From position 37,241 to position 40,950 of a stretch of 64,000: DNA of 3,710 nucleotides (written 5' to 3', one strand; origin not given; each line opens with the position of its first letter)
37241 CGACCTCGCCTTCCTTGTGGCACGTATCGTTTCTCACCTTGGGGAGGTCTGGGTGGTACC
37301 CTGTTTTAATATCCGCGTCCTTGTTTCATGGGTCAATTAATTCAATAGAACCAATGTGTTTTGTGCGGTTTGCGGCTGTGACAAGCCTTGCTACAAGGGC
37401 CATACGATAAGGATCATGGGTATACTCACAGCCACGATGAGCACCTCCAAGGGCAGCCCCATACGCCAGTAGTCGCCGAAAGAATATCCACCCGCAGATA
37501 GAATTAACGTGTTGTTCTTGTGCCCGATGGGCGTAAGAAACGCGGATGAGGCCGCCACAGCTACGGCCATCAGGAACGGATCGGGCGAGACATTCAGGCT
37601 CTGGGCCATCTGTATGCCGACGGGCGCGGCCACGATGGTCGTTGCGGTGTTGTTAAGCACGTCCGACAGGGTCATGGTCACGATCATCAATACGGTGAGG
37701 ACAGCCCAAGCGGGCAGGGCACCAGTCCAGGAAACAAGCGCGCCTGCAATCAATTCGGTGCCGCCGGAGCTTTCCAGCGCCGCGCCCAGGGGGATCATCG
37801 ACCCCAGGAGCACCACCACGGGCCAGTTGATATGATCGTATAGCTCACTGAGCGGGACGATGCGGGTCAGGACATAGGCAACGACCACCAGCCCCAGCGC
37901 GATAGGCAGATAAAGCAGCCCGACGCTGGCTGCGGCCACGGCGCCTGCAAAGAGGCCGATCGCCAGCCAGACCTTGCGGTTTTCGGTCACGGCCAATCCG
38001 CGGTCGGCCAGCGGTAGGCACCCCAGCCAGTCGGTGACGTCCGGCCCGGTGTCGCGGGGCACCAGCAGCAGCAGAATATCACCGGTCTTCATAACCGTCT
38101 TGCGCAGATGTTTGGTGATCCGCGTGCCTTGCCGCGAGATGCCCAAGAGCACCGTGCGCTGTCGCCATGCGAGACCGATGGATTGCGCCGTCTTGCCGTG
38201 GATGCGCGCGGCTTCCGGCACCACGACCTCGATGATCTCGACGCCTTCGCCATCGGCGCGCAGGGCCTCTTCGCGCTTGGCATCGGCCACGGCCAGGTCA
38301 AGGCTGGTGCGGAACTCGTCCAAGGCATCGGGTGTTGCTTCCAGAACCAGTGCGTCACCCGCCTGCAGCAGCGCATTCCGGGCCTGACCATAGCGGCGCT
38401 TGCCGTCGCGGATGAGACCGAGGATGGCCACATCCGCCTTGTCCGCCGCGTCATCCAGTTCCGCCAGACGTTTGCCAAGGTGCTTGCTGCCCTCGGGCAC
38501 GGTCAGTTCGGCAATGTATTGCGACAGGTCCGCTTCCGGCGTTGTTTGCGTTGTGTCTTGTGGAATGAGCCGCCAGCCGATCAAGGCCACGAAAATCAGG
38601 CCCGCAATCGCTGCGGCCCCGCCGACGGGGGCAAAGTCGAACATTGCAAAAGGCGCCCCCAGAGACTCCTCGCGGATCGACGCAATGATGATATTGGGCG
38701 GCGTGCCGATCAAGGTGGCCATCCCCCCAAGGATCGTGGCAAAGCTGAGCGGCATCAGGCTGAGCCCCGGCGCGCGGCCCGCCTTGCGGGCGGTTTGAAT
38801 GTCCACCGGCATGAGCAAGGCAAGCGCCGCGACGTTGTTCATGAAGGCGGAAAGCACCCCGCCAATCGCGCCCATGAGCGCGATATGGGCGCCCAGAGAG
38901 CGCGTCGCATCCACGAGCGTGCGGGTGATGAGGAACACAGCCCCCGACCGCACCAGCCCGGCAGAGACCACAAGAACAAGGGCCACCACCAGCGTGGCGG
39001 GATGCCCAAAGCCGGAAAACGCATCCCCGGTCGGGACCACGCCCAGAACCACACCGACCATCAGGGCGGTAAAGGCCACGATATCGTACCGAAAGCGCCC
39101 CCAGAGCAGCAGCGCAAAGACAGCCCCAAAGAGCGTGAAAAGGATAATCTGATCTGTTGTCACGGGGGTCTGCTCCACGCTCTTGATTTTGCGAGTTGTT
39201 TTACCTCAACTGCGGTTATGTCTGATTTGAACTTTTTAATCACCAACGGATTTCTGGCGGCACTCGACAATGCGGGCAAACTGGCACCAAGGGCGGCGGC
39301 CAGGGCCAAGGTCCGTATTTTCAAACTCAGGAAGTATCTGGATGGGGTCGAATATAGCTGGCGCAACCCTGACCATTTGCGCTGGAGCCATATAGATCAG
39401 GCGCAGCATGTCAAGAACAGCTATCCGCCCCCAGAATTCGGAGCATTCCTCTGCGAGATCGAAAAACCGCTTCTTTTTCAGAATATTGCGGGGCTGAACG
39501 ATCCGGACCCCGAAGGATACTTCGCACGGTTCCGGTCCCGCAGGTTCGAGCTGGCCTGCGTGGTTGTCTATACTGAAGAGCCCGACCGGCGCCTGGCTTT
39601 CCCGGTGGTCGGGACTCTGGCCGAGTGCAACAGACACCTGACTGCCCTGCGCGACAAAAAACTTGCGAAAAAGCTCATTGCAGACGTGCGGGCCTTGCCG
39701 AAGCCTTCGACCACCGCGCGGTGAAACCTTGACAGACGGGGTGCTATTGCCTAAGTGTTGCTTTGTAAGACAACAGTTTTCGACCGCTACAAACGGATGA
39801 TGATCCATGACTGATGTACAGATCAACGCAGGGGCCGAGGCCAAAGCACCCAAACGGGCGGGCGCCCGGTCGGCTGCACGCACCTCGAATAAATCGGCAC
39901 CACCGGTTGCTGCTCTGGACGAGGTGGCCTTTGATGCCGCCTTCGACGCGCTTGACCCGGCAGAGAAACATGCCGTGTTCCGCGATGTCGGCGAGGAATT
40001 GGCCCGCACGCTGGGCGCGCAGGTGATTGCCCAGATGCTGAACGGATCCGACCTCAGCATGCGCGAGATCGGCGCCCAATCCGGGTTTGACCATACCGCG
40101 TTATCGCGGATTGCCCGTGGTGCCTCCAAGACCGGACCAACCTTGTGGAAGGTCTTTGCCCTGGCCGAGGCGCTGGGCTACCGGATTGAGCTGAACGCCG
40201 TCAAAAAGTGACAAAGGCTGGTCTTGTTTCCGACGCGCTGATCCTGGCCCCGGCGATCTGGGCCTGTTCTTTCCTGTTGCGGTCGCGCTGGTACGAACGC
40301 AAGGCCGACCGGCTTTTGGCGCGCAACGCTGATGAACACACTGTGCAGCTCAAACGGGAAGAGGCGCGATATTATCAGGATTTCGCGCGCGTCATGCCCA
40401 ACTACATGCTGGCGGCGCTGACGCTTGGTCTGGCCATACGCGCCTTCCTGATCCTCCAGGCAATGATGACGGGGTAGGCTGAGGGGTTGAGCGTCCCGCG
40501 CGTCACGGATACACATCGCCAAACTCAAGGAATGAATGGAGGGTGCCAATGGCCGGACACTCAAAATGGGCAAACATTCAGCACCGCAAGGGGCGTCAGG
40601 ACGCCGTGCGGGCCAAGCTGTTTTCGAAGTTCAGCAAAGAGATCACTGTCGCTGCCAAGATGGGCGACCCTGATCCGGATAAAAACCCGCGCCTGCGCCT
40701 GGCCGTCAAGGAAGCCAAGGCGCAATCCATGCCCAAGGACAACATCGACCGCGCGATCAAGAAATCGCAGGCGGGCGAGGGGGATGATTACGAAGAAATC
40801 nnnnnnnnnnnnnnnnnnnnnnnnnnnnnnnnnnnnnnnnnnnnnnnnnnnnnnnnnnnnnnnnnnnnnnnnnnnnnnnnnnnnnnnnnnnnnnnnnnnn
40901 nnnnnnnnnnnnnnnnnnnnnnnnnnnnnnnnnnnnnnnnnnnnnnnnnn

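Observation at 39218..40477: HigBA-like three-gene module with an enlarged toxin-like protein and a membrane partner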

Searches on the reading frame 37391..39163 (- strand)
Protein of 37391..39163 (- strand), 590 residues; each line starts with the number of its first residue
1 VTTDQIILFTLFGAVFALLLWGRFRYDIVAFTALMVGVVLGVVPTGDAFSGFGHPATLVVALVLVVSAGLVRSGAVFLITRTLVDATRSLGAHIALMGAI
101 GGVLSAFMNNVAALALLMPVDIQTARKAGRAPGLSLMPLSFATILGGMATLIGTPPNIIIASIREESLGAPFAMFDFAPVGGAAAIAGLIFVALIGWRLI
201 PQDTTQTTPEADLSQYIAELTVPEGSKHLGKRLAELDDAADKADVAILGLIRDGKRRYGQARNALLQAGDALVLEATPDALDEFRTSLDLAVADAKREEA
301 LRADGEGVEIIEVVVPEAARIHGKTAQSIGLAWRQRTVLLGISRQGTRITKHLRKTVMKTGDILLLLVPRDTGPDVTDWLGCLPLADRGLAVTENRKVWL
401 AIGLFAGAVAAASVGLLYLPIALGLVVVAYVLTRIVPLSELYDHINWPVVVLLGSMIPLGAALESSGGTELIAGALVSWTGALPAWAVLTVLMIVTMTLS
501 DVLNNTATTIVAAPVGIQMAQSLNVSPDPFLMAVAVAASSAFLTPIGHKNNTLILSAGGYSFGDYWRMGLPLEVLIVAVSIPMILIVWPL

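Call 98: search_protein_families(library=pfam, proteins=[window:37391-39163:-], max_evalue=0.001)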
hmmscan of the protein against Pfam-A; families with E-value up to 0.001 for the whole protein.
window:37391-39163:- (590 aa): 3 families
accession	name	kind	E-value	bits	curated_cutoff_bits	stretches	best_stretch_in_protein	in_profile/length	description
PF03600.22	CitMHS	-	1.3e-78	264.9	31.9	2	16-521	1-319/336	Citrate transporter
PF02080.26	TrkA_C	-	1.2e-18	67.2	27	2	217-287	1-69/71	TrkA-C domain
PF00939.25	Na_sulph_symp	-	3.5e-14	53.1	27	1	426-589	300-467/472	Sodium:sulfate symporter transmembrane region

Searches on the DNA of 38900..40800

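Call 90: search_rna_families(source=window, start=38900, end=40800, threshold=evalue, max_evalue=1)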
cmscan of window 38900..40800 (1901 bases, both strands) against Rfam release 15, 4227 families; matches with E-value up to 1: 1.
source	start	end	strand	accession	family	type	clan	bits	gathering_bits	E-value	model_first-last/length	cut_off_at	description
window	39434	39467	-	RF04360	psbT-asRNA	Gene; antisense;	-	20.7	48.5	0.48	1-38/38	no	Plastid psbT antisense RNA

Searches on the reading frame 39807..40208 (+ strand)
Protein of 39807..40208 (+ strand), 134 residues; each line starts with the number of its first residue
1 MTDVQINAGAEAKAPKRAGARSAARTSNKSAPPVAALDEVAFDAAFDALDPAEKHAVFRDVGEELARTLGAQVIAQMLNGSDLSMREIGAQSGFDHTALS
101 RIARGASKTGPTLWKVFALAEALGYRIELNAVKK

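Call 87: find_related_loci(query=A4, collection=metagenome_contigs, flank=2500)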
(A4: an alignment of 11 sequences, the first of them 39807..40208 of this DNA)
Query A4 (134 aa) in metagenome_contigs; peptide patterns used: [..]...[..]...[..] (x = any residue, [..] = any of these).
417 stretches matched a pattern; 3 encode a relative of the query (tblastn E <= 1e-3); 3 distinct loci.
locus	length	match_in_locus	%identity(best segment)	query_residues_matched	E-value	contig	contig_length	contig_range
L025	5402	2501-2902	88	1-134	2e-71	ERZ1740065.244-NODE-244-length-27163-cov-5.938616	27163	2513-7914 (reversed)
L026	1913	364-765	87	1-134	2e-72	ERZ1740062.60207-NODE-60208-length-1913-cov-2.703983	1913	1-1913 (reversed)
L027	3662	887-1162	55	39-130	9e-30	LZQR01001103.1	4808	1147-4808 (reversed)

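Call 101: find_related_loci(query=A4, collection=viral_contigs, flank=4000)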
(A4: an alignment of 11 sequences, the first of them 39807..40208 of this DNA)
Query A4 (134 aa) in viral_contigs; peptide patterns used: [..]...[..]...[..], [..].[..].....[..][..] (x = any residue, [..] = any of these).
9 stretches matched a pattern, but none encodes a relative of the query by tblastn (E <= 1e-3).
